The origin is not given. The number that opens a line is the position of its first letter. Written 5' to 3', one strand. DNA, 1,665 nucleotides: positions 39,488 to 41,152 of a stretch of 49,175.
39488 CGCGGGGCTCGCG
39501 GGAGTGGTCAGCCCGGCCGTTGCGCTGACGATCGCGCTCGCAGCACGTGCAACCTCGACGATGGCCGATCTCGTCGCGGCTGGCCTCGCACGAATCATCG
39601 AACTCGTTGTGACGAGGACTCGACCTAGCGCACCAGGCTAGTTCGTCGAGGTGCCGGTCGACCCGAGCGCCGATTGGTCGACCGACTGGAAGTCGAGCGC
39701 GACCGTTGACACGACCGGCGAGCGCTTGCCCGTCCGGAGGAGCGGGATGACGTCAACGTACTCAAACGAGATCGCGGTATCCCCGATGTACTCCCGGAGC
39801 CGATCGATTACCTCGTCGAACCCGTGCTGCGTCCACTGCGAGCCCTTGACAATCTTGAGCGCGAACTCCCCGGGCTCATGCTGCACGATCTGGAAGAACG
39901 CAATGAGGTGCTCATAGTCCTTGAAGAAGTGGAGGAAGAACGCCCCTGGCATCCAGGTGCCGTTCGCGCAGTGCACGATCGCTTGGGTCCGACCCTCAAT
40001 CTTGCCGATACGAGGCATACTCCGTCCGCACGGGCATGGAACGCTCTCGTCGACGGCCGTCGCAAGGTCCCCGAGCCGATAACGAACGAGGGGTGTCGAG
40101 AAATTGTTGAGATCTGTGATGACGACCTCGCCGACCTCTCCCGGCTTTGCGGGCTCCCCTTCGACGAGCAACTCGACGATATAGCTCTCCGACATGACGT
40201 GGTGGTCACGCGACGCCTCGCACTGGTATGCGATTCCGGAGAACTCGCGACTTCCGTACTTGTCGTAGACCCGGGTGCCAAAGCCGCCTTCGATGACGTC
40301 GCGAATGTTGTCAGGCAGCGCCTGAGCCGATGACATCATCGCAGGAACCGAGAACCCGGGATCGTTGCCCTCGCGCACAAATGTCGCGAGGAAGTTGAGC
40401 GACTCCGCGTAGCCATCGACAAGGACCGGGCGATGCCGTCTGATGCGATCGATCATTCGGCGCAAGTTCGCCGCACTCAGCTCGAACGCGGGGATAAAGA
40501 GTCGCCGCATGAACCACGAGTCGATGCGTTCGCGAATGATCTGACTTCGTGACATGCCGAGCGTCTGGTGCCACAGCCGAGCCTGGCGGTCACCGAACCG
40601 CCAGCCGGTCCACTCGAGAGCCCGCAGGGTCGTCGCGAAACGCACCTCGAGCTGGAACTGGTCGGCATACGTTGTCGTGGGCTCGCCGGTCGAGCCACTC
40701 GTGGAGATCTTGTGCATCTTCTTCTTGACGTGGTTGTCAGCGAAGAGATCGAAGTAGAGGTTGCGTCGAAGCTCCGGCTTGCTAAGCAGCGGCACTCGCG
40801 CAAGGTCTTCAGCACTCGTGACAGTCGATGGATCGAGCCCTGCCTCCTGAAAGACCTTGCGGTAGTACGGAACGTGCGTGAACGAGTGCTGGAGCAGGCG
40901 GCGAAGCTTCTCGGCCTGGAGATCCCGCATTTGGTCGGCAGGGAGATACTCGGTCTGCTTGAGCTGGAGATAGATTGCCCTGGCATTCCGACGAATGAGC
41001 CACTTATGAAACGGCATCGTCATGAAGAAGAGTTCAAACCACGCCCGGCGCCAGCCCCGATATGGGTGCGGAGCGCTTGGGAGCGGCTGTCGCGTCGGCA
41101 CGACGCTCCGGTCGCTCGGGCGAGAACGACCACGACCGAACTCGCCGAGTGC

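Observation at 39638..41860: Single-polypeptide fusion of a polyprenyl-phosphate glycosyltransferase (GT2) with a PaaK/F390-synthetase-like adenylate-forming enzyme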

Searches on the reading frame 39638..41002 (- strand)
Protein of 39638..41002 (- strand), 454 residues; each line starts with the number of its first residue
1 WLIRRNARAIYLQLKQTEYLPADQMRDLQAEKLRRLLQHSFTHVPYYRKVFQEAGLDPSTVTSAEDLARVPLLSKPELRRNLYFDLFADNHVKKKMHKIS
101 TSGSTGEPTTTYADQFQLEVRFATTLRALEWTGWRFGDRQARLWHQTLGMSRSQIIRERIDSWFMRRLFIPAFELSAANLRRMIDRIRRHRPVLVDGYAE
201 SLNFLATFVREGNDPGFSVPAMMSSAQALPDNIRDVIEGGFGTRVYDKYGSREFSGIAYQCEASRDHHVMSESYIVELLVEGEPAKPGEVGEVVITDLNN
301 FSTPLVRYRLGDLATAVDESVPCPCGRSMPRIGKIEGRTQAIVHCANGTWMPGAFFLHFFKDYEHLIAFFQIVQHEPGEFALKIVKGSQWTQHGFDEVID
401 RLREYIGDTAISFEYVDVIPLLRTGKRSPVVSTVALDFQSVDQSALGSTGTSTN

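Call 39: search_protein_representatives(protein=window:39638-41002:-)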
Query: 454 residues. Proteins with E-value up to 0.001 (for the whole library): 25055; up to 1e-10: 14595; up to 1e-30: 4306. The best 150 are listed.
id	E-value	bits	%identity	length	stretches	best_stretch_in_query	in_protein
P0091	2.9e-199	678.8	66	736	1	1-441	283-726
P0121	1.0e-185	634.2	61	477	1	1-444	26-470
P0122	1.4e-153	528.2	54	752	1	1-440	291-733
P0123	1.3e-150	518.5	55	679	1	1-440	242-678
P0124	1.1e-149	515.4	50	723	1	1-443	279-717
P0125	3.6e-147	507.1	53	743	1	1-442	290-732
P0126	5.3e-145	500.0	51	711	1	1-444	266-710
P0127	9.5e-139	479.4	51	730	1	2-442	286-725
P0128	1.2e-136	472.4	50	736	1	1-437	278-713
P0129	1.0e-135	469.4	49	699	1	1-442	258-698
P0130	4.0e-133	460.8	51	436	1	10-432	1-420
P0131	9.0e-132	456.4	49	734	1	1-442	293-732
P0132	3.6e-129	447.8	47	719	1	1-441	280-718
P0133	1.2e-127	442.8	50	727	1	12-441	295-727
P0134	2.3e-126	438.5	49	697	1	9-435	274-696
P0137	4.3e-119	414.6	44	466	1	13-443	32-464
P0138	1.1e-112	393.5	44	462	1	1-434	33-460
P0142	3.6e-107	375.3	33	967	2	14-437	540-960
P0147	6.1e-100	351.5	31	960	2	9-428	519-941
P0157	3.1e-86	306.3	34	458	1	8-438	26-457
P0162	1.0e-80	288.1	29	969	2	10-431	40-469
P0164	1.3e-78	281.1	36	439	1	10-427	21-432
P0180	1.0e-75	271.7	34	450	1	11-438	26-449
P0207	1.4e-70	254.7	32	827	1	11-438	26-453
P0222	3.6e-69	250.1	30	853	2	10-432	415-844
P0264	1.0e-65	238.7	35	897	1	9-433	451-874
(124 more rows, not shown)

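Call 40: list_cluster_members(proteins=[P0121, P0130, P0137, P0142, P0147, P0157, P0162, P0164, P0180, P0207])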
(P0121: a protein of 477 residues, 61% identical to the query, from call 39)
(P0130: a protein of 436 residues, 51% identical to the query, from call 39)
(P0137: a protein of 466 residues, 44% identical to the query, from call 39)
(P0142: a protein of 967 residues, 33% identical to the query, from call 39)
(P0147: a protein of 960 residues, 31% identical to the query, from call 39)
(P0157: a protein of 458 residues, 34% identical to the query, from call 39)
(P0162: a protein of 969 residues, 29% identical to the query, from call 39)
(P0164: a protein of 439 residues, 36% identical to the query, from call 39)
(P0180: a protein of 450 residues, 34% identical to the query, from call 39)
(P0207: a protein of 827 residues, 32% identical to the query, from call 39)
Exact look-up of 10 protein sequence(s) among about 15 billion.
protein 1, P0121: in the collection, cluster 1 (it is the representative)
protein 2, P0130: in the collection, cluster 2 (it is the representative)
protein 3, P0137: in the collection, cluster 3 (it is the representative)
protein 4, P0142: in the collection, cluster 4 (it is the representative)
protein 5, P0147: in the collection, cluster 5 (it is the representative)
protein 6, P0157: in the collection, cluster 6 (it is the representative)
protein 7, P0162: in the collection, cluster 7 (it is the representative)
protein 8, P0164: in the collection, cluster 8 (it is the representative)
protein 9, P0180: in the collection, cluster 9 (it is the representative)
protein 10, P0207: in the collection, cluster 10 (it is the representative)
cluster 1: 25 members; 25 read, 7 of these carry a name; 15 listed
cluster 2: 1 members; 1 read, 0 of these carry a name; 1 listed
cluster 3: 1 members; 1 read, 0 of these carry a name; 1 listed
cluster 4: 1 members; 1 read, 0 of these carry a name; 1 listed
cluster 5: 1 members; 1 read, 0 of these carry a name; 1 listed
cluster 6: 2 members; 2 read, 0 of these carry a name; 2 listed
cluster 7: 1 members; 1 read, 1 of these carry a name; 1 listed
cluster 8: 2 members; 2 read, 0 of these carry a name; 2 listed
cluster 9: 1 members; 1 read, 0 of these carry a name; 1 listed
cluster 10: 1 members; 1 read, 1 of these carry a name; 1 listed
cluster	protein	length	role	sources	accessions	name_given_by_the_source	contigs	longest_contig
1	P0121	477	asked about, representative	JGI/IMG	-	phenylacetate-CoA ligase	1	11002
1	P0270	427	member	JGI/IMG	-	phenylacetate-CoA ligase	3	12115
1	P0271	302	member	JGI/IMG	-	phenylacetate-CoA ligase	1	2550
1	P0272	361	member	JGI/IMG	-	phenylacetate-CoA ligase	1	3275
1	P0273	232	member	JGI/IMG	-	phenylacetate-CoA ligase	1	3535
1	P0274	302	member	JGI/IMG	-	phenylacetate-CoA ligase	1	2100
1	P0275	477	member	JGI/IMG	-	phenylacetate-CoA ligase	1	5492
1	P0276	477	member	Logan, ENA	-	-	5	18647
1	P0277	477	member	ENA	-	-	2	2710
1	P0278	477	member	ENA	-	-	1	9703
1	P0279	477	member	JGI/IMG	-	-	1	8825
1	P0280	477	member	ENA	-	-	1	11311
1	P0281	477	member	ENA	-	-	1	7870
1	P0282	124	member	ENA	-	-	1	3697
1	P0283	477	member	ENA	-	-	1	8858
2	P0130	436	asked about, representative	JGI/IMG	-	-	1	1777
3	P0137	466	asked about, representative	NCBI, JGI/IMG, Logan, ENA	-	-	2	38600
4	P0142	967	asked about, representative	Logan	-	-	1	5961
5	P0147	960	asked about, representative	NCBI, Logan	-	-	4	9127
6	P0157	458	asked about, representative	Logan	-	-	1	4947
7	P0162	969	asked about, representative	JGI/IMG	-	phenylacetate-CoA ligase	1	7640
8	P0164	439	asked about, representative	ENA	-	-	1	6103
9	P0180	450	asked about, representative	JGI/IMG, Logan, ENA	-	-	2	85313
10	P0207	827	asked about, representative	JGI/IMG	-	phenylacetate-CoA ligase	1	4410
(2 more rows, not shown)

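Call 42: find_encoding_contigs(protein=P0121, flank=8000, max_places=3)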
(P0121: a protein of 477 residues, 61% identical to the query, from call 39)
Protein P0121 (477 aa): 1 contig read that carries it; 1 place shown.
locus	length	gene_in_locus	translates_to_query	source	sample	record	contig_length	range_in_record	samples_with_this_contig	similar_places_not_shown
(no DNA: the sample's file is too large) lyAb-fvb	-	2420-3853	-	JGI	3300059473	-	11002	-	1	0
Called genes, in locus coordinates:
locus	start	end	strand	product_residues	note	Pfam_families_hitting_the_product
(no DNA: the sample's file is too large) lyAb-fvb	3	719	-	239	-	?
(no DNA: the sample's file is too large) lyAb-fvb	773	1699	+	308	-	PF01073:3Beta_HSD, PF01370:Epimerase, PF02719:Polysacc_synt_2, PF04321:RmlD_sub_bind, PF13460:NAD_binding_10 (weak), PF16363:GDP_Man_Dehyd, PF07993:NAD_binding_4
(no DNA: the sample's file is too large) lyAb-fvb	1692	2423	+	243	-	PF00535:Glycos_transf_2, PF13641:Glyco_tranf_2_3 (weak)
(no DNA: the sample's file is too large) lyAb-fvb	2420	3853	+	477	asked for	PF27533:CapK_C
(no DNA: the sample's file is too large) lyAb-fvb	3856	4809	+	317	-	PF01073:3Beta_HSD, PF01370:Epimerase, PF02719:Polysacc_synt_2 (weak), PF04321:RmlD_sub_bind, PF16363:GDP_Man_Dehyd, PF07993:NAD_binding_4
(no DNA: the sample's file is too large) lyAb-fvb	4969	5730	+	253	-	PF13489:Methyltransf_23, PF13847:Methyltransf_31, PF08241:Methyltransf_11, PF08242:Methyltransf_12, PF13649:Methyltransf_25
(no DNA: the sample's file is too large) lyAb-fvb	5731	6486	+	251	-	PF13489:Methyltransf_23, PF08241:Methyltransf_11, PF08242:Methyltransf_12 (weak), PF13649:Methyltransf_25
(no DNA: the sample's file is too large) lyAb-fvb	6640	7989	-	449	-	-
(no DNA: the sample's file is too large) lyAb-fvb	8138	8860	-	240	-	-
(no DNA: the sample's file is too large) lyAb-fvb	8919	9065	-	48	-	-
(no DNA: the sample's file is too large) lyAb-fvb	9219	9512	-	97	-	-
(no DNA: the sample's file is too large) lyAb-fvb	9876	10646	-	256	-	PF00583:Acetyltransf_1 (weak)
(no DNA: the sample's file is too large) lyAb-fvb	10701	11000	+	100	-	?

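Call 43: search_protein_families(library=pfam, proteins=[P0121, P0142, P0147, P0162, P0207, P0264, P0222, P0137], max_evalue=0.0001)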
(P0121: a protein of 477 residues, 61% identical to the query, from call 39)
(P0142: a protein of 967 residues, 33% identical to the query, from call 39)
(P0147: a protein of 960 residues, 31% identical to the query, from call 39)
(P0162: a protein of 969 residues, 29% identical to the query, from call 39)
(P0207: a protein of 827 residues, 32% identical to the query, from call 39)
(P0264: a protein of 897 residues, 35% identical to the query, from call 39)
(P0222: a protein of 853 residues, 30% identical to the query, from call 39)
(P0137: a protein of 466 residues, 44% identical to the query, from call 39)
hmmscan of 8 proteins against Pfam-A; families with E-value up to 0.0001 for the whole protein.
P0121 (477 aa): 0 families

P0142 (967 aa): 1 family
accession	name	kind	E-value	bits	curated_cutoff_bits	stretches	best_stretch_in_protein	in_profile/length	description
PF00501.34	AMP-binding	-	1e-07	31.5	29.9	0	177-302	198-329/384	AMP-binding enzyme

P0147 (960 aa): 1 family
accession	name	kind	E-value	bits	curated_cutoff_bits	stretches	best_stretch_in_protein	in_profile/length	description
PF00501.34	AMP-binding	-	1.2e-14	54.4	29.9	2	692-810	244-376/384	AMP-binding enzyme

P0162 (969 aa): 1 family
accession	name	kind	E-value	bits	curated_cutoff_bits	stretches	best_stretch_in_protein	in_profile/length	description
PF00501.34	AMP-binding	-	2.7e-16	59.8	29.9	2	217-341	243-380/384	AMP-binding enzyme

P0207 (827 aa): 6 families
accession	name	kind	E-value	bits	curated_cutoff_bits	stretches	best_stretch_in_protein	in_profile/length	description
PF00534.26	Glycos_transf_1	-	4.3e-39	134.2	26.4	1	643-803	6-171/172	Glycosyl transferases group 1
PF13692.12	Glyco_trans_1_4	-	1.4e-34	119.8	27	1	653-790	3-142/142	Glycosyl transferases group 1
PF13439.12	Glyco_transf_4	-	5.6e-21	75.7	28.5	1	476-629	2-168/170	Glycosyltransferase Family 4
PF13477.12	Glyco_trans_4_2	-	1.4e-10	42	23.4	1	478-585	9-119/139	Glycosyl transferase 4-like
PF13579.12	Glyco_trans_4_4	-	2e-07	31.9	29.7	1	476-587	1-117/158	Glycosyl transferase 4-like domain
PF13524.12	Glyco_trans_1_2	-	1.1e-05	25.9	25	1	735-817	60-141/144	Glycosyl transferase-like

P0264 (897 aa): 7 families
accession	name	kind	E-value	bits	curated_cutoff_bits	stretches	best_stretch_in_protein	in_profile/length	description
PF00534.26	Glycos_transf_1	-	2e-42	145.1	26.4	1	193-360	2-172/172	Glycosyl transferases group 1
PF13692.12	Glyco_trans_1_4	-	7.1e-39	133.7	27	1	207-346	2-142/142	Glycosyl transferases group 1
PF13439.12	Glyco_transf_4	-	7.8e-20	72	28.5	1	33-184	1-168/170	Glycosyltransferase Family 4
PF13579.12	Glyco_trans_4_4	-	2.4e-13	51.1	29.7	1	34-181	1-158/158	Glycosyl transferase 4-like domain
PF13524.12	Glyco_trans_1_2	-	3.7e-07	30.6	25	1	273-374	39-142/144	Glycosyl transferase-like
PF13477.12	Glyco_trans_4_2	-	6.3e-06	26.9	23.4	1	86-132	62-109/139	Glycosyl transferase 4-like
PF20706.3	GT4-conflict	-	5.5e-05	22.8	26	0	203-356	194-367/385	Family 4 Glycosyltransferase in conflict systems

P0222 (853 aa): 1 family
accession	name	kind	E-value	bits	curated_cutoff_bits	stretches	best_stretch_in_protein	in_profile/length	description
PF00501.34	AMP-binding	-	4.1e-16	59.2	29.9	2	576-715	226-380/384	AMP-binding enzyme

P0137 (466 aa): 0 families

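Call 89: find_encoding_contigs(protein=P0137, flank=7000, max_places=2)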
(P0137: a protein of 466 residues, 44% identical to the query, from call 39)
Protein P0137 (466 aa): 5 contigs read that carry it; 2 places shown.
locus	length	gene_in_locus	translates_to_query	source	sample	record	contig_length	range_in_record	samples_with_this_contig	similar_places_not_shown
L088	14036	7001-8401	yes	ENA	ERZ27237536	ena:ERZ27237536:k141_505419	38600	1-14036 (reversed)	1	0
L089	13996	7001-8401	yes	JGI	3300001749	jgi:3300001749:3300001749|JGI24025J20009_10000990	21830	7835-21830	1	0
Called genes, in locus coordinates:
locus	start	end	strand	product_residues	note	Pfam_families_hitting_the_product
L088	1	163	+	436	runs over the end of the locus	PF01041:DegT_DnrJ_EryC1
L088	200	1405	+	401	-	PF00155:Aminotran_1_2, PF01041:DegT_DnrJ_EryC1, PF01212:Beta_elim_lyase (weak)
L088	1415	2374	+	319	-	PF00535:Glycos_transf_2, PF13641:Glyco_tranf_2_3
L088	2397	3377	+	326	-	PF02388:FemAB (weak), PF13480:Acetyltransf_6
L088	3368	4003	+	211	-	PF25084:LbH_EIF2B (faint), PF14602:Hexapep_2 (faint), PF25087:GMPPB_C (weak), PF00132:Hexapep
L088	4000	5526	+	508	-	PF01943:Polysacc_synt, PF13440:Polysacc_synt_3, PF03023:MurJ (weak)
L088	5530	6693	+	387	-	PF13439:Glyco_transf_4 (weak), PF00534:Glycos_transf_1, PF13692:Glyco_trans_1_4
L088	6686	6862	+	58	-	-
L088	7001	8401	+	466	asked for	PF27533:CapK_C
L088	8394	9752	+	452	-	PF04015:DUF362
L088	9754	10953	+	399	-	PF20706:GT4-conflict (weak), PF00534:Glycos_transf_1, PF13692:Glyco_trans_1_4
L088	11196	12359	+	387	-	PF00534:Glycos_transf_1, PF13692:Glyco_trans_1_4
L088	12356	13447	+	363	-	PF13439:Glyco_transf_4, PF13579:Glyco_trans_4_4 (faint), PF00534:Glycos_transf_1, PF13692:Glyco_trans_1_4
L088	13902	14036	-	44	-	?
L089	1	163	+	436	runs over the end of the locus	PF01041:DegT_DnrJ_EryC1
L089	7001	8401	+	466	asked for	PF27533:CapK_C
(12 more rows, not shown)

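Call 90: find_encoding_contigs(protein=P0138, flank=7000, max_places=2)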
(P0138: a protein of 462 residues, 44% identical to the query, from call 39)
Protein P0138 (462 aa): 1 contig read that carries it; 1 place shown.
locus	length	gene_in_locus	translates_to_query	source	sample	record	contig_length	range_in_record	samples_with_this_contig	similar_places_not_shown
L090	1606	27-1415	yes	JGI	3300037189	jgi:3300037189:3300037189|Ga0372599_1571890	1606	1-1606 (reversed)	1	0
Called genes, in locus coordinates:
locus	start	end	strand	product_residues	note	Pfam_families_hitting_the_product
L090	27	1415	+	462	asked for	PF00501:AMP-binding (weak), PF27533:CapK_C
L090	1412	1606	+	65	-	?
